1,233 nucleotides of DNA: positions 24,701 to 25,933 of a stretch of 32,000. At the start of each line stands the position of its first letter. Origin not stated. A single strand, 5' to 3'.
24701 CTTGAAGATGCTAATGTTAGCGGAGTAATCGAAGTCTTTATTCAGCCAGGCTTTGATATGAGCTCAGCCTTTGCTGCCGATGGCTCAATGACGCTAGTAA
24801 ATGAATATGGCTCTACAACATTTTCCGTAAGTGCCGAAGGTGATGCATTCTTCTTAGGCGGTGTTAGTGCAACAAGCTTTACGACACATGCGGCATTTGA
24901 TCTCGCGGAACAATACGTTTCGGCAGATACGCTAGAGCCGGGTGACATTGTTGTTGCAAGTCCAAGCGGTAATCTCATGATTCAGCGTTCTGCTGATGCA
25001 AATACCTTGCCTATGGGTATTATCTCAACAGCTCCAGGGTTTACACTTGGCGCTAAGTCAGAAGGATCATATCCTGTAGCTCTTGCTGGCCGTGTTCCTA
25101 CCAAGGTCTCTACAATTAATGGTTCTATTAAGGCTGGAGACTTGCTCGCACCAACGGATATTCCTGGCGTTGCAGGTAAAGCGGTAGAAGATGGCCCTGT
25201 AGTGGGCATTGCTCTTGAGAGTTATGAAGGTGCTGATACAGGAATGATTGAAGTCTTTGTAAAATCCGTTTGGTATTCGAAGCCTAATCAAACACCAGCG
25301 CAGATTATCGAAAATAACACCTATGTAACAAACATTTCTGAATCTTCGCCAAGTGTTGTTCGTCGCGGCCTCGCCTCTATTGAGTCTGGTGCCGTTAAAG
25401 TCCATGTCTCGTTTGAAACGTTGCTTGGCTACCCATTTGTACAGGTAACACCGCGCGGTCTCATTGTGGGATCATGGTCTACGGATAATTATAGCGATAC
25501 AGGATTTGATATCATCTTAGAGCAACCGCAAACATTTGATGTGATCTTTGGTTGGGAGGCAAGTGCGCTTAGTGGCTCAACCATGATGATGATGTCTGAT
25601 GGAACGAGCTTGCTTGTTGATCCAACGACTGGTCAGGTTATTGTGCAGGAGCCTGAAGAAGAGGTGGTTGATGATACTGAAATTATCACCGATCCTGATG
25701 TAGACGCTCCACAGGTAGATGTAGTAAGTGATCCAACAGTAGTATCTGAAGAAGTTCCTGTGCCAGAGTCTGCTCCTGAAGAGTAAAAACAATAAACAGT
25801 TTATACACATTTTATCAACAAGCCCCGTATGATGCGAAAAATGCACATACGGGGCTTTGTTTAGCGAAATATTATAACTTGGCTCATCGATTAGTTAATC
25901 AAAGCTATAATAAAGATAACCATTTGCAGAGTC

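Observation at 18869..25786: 2305-aa tail-fibre-like giant surface protein with an embedded beta-propeller and a duplicated C-terminal module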

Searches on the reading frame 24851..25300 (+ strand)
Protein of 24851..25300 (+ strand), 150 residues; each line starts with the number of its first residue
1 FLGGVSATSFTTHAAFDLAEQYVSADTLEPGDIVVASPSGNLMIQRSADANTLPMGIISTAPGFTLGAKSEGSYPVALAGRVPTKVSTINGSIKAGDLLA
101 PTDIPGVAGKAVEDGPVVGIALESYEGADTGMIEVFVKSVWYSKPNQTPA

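Call 24: search_solved_structures(query=A1, max_evalue=10, show_alignments=4)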
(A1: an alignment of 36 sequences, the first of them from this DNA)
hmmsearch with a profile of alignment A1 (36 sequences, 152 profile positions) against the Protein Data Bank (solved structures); distinct sequences matched with E-value up to 10: 6.
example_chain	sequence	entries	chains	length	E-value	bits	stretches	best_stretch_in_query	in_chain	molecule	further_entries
6qz9_A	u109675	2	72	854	0.00069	22.4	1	4-72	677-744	Pre-neck appendage protein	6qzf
3gqh_A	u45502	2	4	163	0.00097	21.9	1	17-73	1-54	Preneck appendage protein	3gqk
3suc_A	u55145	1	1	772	0.01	18.6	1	4-72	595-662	Preneck appendage protein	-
6qyy_A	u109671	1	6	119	0.064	16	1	94-130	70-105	Capsid fiber protein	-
9flp_A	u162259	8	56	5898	1.4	11.7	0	71-106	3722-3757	The grappling hook protein A in the bacterium Aureispira sp. CCB-QB1 | The grappling hook protein A (GhpA) in the bacterium Aureispira sp. CCB-QB1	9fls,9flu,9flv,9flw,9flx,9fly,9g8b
4y0e_A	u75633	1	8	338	1.6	11.5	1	69-104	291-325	Putative dioxygenase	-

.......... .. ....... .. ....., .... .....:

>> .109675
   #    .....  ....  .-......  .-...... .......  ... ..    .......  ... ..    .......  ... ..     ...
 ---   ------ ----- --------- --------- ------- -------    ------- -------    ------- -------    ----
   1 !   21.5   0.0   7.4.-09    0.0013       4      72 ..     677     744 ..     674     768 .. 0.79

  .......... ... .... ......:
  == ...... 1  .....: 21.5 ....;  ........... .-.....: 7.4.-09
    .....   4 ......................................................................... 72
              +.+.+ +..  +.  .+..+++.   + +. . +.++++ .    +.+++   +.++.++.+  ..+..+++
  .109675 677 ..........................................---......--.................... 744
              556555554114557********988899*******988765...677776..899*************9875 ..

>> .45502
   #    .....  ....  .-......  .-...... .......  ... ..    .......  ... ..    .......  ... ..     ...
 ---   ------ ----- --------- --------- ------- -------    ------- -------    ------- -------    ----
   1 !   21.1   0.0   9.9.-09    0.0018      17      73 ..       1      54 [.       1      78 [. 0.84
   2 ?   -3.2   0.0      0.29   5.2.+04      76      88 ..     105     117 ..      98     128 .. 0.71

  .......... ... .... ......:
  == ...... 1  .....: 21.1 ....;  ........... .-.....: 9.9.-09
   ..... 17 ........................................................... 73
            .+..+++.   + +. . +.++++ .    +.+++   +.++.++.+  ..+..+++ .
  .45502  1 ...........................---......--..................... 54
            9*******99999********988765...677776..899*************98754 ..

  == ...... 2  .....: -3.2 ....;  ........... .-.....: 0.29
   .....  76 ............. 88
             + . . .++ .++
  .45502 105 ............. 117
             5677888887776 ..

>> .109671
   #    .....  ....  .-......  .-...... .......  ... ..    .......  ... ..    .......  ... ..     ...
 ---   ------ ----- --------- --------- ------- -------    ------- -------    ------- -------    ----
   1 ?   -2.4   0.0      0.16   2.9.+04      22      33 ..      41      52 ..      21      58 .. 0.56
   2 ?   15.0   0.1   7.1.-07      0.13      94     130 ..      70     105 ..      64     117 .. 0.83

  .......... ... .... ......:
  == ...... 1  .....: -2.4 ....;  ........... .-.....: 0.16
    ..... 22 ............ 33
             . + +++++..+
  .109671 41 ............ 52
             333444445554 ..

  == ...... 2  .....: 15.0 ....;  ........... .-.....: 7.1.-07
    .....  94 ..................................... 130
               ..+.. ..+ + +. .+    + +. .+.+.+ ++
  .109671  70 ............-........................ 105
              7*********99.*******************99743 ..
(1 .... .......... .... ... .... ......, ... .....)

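Call 40: search_protein_representatives(alignment_id=A1)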
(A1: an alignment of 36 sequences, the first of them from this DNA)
Query: 36 sequences, 152 profile positions. Proteins with E-value up to 0.001 (for the whole library): 30673; up to 1e-10: 25390; up to 1e-30: 4344. The best 150 are listed.
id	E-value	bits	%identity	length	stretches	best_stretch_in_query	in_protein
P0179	3.0e-103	358.0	-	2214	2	3-147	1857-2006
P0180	3.6e-103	357.7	-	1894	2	3-147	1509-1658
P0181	4.4e-101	351.0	-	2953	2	3-146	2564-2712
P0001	5.1e-100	347.5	-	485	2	4-150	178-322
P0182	3.8e-98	341.4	-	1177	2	2-150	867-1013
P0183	5.3e-98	341.0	-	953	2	2-149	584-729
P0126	4.3e-97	338.0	-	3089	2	2-149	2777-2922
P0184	5.3e-97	337.7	-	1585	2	3-148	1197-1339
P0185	5.9e-97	337.6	-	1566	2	2-148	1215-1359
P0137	1.4e-96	336.4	-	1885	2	2-149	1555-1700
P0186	2.0e-96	335.9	-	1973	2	2-148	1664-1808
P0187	2.0e-96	335.9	-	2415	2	2-149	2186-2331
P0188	2.3e-96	335.7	-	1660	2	2-150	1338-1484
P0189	3.6e-96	335.0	-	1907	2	3-146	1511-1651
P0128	3.7e-96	335.0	-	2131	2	2-150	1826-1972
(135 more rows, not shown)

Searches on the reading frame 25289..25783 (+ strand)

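Call 15: search_protein_families(library=phrogs, proteins=[window:25289-25783:+], max_evalue=0.1)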
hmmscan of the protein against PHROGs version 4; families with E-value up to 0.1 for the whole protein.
window:25289-25783:+ (165 aa): 1 family
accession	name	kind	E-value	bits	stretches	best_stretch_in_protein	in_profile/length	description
phrog_8507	-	unknown function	0.021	16.2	1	78-142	8-74/93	-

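Call 16: search_protein_families(library=pfam, proteins=[window:25289-25783:+], max_evalue=10)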
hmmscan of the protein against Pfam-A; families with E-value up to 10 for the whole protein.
window:25289-25783:+ (165 aa): 0 families

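Call 25: search_protein_families(library=ncbifam, proteins=[window:25289-25783:+], max_evalue=1)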
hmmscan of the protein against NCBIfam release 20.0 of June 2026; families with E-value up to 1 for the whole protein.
window:25289-25783:+ (165 aa): 0 families

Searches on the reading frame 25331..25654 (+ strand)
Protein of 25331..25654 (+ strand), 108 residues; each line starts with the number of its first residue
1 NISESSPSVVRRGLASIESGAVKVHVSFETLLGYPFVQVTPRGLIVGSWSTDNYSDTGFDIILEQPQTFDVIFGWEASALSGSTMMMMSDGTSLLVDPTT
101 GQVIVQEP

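Call 85: search_solved_structures(query=A4, max_evalue=10, show_alignments=2)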
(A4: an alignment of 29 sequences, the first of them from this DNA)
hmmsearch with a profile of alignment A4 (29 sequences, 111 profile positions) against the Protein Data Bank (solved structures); distinct sequences matched with E-value up to 10: 3.
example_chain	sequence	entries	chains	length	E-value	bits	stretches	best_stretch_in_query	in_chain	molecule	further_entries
4o8q_A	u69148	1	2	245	0.95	12.2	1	24-60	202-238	Coatomer subunit delta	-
3etv_A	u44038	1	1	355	1.2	11.9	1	16-53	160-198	Protein transport protein TIP20, Protein transport protein DSL1 chimera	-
3etu_A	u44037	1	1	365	1.2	11.8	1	16-53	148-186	Protein transport protein DSL1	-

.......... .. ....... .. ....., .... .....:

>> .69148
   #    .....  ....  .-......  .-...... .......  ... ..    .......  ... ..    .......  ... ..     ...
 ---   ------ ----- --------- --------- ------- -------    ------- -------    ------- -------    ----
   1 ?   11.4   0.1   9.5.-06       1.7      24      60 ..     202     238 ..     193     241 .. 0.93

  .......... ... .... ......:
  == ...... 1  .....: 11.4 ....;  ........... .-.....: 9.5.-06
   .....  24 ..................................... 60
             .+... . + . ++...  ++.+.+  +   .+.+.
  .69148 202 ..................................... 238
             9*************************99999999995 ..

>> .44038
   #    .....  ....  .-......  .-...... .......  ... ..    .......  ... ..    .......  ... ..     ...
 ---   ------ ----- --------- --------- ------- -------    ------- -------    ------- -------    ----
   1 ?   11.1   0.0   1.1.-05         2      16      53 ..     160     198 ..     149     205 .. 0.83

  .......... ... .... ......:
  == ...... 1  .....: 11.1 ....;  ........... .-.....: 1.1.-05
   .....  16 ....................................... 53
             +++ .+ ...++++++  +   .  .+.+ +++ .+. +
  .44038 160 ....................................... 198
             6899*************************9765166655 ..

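Call 86: search_protein_families(library=pfam, alignment_id=A4, max_evalue=1)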
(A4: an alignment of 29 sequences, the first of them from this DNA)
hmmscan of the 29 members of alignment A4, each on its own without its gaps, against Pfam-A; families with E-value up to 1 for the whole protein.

A. member 1, seq(108 aa): 0 families

B. families by the number of members that match (of 29 scanned): 4 families
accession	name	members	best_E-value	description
PF19600.4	DUF6105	3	0.024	Family of unknown function (DUF6105)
PF18099.7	CBM_35_2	1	0.071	Carbohydrate binding module (family 35)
PF01804.23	Penicil_amidase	1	0.12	Penicillin amidase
PF24146.1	K1-lyase_C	1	0.17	K1 capsule-specific polysaccharide lyase, C-terminal domain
